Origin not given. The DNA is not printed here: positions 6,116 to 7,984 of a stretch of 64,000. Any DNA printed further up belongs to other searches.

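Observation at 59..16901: Trans-envelope-signalling PUL whose cargo is mostly not glycoside hydrolases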

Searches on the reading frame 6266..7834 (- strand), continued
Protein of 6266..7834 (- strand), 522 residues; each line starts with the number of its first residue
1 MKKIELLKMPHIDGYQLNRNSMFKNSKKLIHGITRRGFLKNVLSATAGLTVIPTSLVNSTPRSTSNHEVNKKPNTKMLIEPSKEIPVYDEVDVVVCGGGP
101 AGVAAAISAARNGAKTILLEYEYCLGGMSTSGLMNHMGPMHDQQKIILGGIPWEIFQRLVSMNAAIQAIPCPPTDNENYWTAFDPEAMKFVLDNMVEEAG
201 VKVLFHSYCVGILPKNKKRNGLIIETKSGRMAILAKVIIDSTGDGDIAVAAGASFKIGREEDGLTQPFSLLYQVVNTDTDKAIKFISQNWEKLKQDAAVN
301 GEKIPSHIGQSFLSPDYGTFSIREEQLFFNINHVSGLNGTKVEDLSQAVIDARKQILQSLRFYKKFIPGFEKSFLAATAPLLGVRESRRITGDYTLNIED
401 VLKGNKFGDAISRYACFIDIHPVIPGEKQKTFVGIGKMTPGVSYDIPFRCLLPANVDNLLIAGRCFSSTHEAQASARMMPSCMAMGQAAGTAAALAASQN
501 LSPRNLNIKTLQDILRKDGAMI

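Call 27: find_encoding_contigs(protein=P0005, flank=10000, max_places=2)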
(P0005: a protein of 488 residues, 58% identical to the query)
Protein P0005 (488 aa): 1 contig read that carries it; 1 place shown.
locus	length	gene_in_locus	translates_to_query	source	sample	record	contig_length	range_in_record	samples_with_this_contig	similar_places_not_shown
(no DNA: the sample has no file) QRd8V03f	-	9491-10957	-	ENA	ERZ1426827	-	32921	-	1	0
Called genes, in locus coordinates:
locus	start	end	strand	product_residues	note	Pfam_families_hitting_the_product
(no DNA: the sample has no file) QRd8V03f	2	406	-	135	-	?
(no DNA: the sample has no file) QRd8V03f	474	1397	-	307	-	PF01261:AP_endonuc_2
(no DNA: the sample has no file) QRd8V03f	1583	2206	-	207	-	-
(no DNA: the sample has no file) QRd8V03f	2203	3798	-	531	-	PF00041:fn3, PF12708:Pect-lyase_RHGA_epim (weak), PF00295:Glyco_hydro_28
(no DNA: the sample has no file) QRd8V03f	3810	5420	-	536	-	PF00041:fn3, PF12708:Pect-lyase_RHGA_epim (weak), PF00295:Glyco_hydro_28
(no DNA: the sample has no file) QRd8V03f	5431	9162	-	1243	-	PF07715:Plug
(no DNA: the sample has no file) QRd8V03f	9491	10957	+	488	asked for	PF01266:DAO (faint), PF01946:Thi4 (faint), PF00890:FAD_binding_2, PF01134:GIDA (weak), PF07992:Pyr_redox_2 (weak), PF12831:FAD_oxidored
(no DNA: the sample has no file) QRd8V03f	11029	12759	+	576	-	PF16586:DUF5060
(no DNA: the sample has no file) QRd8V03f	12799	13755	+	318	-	PF03781:FGE-sulfatase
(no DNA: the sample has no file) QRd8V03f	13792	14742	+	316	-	PF03781:FGE-sulfatase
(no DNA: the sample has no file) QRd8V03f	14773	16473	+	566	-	PF12708:Pect-lyase_RHGA_epim (weak), PF00295:Glyco_hydro_28, PF13229:Beta_helix (weak), PF05048:NosD (weak)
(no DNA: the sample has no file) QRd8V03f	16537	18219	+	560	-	PF12708:Pect-lyase_RHGA_epim (faint), PF00295:Glyco_hydro_28, PF13229:Beta_helix, PF05048:NosD (weak)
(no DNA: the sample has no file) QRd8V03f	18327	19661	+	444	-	PF26410:GH5_mannosidase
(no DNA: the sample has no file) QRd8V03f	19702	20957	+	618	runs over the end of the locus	PF00474:SSF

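Call 28: find_encoding_contigs(protein=P0006, flank=10000, max_places=2)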
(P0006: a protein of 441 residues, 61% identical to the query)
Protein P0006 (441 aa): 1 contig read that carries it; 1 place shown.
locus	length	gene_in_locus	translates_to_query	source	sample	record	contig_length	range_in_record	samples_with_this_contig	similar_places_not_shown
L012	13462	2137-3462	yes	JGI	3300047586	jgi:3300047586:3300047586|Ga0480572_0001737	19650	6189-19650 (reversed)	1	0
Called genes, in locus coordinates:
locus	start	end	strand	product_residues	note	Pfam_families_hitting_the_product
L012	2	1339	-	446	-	?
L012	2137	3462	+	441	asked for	PF01946:Thi4 (faint), PF00070:Pyr_redox (faint), PF00890:FAD_binding_2 (weak), PF01266:DAO (faint), PF07992:Pyr_redox_2 (faint), PF12831:FAD_oxidored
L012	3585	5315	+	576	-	PF16586:DUF5060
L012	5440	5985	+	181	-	PF03479:PCC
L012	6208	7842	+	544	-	PF12708:Pect-lyase_RHGA_epim, PF00295:Glyco_hydro_28, PF13229:Beta_helix (weak)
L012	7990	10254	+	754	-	PF16586:DUF5060 (weak), PF00150:Cellulase (weak)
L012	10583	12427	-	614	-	PF00474:SSF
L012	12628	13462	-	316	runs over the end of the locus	PF03781:FGE-sulfatase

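Call 39: predict_structure(alignment_id=A1)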
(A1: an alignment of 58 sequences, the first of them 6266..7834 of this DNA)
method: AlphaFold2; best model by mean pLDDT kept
length: 522 residues; sequences in the alignment: 58
mean_pLDDT: 85.0   pTM: 0.83
mean pLDDT of the five models: 85.0, 83.4, 83.3, 83.1, 81.9
residues with pLDDT >= 90: 362; 70-90: 64; 50-70: 26; < 50: 70
segments of 3 or more residues with pLDDT < 50: 1-70
pLDDT, mean of each block of 10 residues (from residue 1): 32 35 37 42 40 34 42 78 93 98 99 98 93 91 96 98 95 89 94 98 96 77 95 97 96 94 91 93 95 96 88 72 83 86 96 94 97 95 94 97 96 92 73 68 97 96 97 95 98 98 98 98 95
secondary structure, 60 per line:
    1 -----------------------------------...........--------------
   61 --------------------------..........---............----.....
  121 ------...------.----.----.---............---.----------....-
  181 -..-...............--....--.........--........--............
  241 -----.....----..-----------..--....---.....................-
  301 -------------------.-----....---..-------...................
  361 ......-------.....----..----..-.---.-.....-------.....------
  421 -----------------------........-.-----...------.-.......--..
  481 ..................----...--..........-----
elements in order: H36-46 E87-96 H100-111 E116-120 H150-161 H176-179 H185-199 E202-205 E208-216 E219-226 E229-240 H246-250 E272-275 H279-299 E326-329 H342-366 E374-378 H398-402 E410-414 E444-447 H448-451 E459-461 H470-476 H479-498 H508-517

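Call 43: fold_search(model_id=the predicted structure, library=pdb)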
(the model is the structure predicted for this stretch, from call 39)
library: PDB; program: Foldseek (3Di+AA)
matches with E <= 10: 1931; with E <= 0.001: 1340
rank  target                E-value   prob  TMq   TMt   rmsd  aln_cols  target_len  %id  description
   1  3oz2                  1.1e-12  1.00  0.40  0.52   8.5       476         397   14  Crystal structure of a geranylgeranyl bacteriochlorophyll reductase-like (Ta0516) from Thermoplasma acidophilum at 1.60  (released 2010-10-27)
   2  6aio_B                1.2e-12  1.00  0.35  0.46  10.5       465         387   10  Crystal structure of p-nitrophenol 4-monooxygenase PnpA from Pseudomonas putida DLL-E4 (released 2018-10-31)
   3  6ain_B                2.2e-12  1.00  0.37  0.47  10.1       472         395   11  Crystal structure of p-nitrophenol 4-monooxygenase PnpA from Pseudomonas putida DLL-E4 (released 2018-10-31)
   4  5kox                  3.9e-12  1.00  0.38  0.41   7.9       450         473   12  Structure of rifampicin monooxygenase complexed with rifampicin (released 2016-09-07)
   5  4k2x_B                5.2e-12  1.00  0.37  0.39   9.2       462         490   10  OxyS anhydrotetracycline hydroxylase from Streptomyces rimosus (released 2013-05-15)
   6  5vqb_A                5.9e-12  1.00  0.37  0.40   9.0       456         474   10  Crystal structure of rifampin monooxygenase from Streptomyces venezuelae, complex with FAD (released 2017-08-16)
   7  7vwp_A                6.9e-12  1.00  0.37  0.40   9.9       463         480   12  Structure of the flavin-dependent monooxygenase FlsO1 from the biosynthesis of fluostatinsin (released 2022-09-21)
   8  6aio_A                6.9e-12  1.00  0.37  0.48   8.5       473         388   11  Crystal structure of p-nitrophenol 4-monooxygenase PnpA from Pseudomonas putida DLL-E4 (released 2018-10-31)
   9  6ain_A                6.9e-12  1.00  0.34  0.44  11.0       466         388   11  Crystal structure of p-nitrophenol 4-monooxygenase PnpA from Pseudomonas putida DLL-E4 (released 2018-10-31)
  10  7vwp_B                9.2e-12  1.00  0.38  0.40   8.8       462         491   11  Structure of the flavin-dependent monooxygenase FlsO1 from the biosynthesis of fluostatinsin (released 2022-09-21)
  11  4k2x_A                1.0e-11  1.00  0.36  0.39   9.5       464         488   10  OxyS anhydrotetracycline hydroxylase from Streptomyces rimosus (released 2013-05-15)
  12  2qa2                  1.6e-11  1.00  0.32  0.34   8.6       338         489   11  Crystal structure of CabE, an aromatic hydroxylase from angucycline biosynthesis, determined to 2.7 A resolution (released 2007-08-14)
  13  2b7r                  1.6e-11  1.00  0.35  0.32  13.6       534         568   15  Structure of E378D mutant flavocytochrome c3 (released 2006-05-23)
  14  1d4c_A                1.7e-11  1.00  0.34  0.32  14.2       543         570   17  CRYSTAL STRUCTURE OF THE UNCOMPLEXED FORM OF THE FLAVOCYTOCHROME C FUMARATE REDUCTASE OF SHEWANELLA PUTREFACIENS STRAI (released 1999-12-01)
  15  1kss                  1.8e-11  1.00  0.35  0.33  14.1       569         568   14  Crystal Structure of His505Ala Mutant Flavocytochrome c3 from Shewanella frigidimarina (released 2002-08-14)
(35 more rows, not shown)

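Call 59: find_encoding_contigs(protein=P0103, flank=8000, max_places=1)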
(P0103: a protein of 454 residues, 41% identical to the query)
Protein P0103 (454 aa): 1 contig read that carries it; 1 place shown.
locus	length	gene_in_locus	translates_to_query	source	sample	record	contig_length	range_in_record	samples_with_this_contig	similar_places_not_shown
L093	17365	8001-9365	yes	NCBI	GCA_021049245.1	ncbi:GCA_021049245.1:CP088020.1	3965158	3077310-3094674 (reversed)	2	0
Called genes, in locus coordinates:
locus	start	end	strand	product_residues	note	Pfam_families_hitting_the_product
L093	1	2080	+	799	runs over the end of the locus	PF22888:FIMAH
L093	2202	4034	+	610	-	PF02743:dCache_1, PF00672:HAMP, PF06580:His_kinase, PF02518:HATPase_c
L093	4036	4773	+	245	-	PF00072:Response_reg, PF00165:HTH_AraC (weak), PF12833:HTH_18, PF00165:HTH_AraC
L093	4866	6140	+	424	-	PF01547:SBP_bac_1, PF13416:SBP_bac_8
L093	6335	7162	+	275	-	PF00528:BPD_transp_1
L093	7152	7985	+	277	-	PF00528:BPD_transp_1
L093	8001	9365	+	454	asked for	PF01946:Thi4 (weak), PF00890:FAD_binding_2 (weak), PF01266:DAO (weak), PF03486:HI0933_like (faint), PF07992:Pyr_redox_2 (faint), PF12831:FAD_oxidored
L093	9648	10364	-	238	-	PF00392:GntR, PF07702:UTRA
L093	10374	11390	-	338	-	PF00294:PfkB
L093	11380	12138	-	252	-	PF07071:KDGP_aldolase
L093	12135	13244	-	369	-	PF03841:SelA, PF01212:Beta_elim_lyase, PF01053:Cys_Met_Meta_PP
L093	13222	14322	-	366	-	PF07969:Amidohydro_3 (faint), PF01979:Amidohydro_1, PF22647:EF_0837-like_N (faint)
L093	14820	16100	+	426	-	PF01547:SBP_bac_1, PF13416:SBP_bac_8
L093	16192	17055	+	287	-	PF00528:BPD_transp_1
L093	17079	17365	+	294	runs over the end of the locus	PF00528:BPD_transp_1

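Call 60: find_encoding_contigs(protein=P0029, flank=8000, max_places=1)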
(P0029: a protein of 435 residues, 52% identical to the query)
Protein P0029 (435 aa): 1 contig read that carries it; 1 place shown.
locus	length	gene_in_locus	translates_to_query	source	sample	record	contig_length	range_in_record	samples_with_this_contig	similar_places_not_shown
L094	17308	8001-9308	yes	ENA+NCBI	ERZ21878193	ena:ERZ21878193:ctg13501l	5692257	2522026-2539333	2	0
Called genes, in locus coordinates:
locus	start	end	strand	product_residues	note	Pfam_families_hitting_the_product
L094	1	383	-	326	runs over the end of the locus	PF04041:Glyco_hydro_130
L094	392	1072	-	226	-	PF07963:N_methyl, PF07596:SBP_bac_10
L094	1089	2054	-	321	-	PF00356:LacI, PF00532:Peripla_BP_1 (weak), PF13377:Peripla_BP_3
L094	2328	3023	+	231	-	-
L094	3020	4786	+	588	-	PF01266:DAO (weak), PF12831:FAD_oxidored, PF13646:HEAT_2 (faint)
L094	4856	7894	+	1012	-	PF02018:CBM_4_9 (faint)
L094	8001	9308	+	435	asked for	PF01946:Thi4 (faint), PF00890:FAD_binding_2 (weak), PF01266:DAO (faint), PF07992:Pyr_redox_2 (faint), PF12831:FAD_oxidored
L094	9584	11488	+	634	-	PF22124:Glyco_hydro_95_cat, PF21307:Glyco_hydro_95_C (weak)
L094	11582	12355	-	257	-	PF13828:DUF4190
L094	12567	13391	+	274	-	PF28492:Beta_helix_4 (faint)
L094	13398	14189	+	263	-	PF03306:AAL_decarboxy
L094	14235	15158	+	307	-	PF01266:DAO (faint), PF03486:HI0933_like (faint), PF07992:Pyr_redox_2, PF12831:FAD_oxidored (faint), PF13738:Pyr_redox_3, PF00070:Pyr_redox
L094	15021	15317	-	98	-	-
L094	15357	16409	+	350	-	PF20030:bpMoxR, PF00004:AAA (weak), PF07726:AAA_3, PF07728:AAA_5, PF17863:AAA_lid_2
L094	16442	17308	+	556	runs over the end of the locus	-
